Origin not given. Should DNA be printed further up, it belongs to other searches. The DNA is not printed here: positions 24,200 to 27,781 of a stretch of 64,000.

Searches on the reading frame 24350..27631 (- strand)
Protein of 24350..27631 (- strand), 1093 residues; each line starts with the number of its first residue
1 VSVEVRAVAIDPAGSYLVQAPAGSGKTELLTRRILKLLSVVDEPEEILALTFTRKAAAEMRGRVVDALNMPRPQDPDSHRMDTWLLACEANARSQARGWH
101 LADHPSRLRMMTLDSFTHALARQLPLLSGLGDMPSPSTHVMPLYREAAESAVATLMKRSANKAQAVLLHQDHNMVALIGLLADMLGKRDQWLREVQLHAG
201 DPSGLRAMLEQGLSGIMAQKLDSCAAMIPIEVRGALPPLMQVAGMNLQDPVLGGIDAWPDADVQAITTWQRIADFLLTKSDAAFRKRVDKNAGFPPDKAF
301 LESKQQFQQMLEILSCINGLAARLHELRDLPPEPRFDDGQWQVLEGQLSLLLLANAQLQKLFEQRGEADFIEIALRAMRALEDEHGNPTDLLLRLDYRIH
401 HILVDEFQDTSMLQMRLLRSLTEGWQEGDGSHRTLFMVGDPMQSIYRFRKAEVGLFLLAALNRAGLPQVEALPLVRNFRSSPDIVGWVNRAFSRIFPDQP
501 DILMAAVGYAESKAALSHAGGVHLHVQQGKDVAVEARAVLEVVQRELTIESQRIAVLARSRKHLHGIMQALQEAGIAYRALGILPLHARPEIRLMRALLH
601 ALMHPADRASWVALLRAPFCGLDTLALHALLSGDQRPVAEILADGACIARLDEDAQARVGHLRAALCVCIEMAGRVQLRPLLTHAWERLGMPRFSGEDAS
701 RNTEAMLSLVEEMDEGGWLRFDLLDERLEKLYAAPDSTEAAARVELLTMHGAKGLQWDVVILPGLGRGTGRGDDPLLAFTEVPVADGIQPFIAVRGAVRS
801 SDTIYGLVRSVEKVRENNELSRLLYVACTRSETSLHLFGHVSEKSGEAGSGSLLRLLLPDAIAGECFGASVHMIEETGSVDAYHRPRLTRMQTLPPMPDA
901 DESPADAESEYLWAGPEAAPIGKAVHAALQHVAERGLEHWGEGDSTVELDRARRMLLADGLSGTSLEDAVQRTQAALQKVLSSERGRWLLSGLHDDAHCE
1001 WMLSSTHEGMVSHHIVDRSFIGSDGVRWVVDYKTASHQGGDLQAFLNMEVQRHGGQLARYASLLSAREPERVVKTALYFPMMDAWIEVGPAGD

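Call 29: search_protein_families(library=pfam, proteins=[window:24350-27631:-], max_evalue=0.01)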
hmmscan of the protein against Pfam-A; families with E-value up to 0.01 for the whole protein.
window:24350-27631:- (1093 aa): 8 families
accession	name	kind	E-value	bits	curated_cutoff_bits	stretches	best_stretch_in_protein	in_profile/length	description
PF00580.27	UvrD-helicase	-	1.2e-41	143.7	23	1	7-458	8-265/271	UvrD/REP helicase N-terminal domain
PF13361.12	UvrD_C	-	6.8e-23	82.1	25.6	2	474-630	3-150/350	UvrD-like helicase C-terminal domain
PF13245.12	AAA_19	-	4.9e-15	56.3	25.1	2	13-64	11-61/134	AAA domain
PF13538.12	UvrD_C_2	-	3.8e-06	27.1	27.4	0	746-762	4-20/52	UvrD-like helicase C-terminal domain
PF12705.13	PDDEXK_1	-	5.2e-06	27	22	1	918-1081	34-189/247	PD-(D/E)XK nuclease superfamily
PF01443.25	Viral_helicase1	-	1.8e-05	25.1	21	0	17-78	2-60/228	Viral superfamily 1 RNA helicase core domain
PF13401.12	AAA_22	-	0.0044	17.8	27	0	13-81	5-71/130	AAA domain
PF13604.12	AAA_30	-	0.0053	17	27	0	5-62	10-64/191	AAA domain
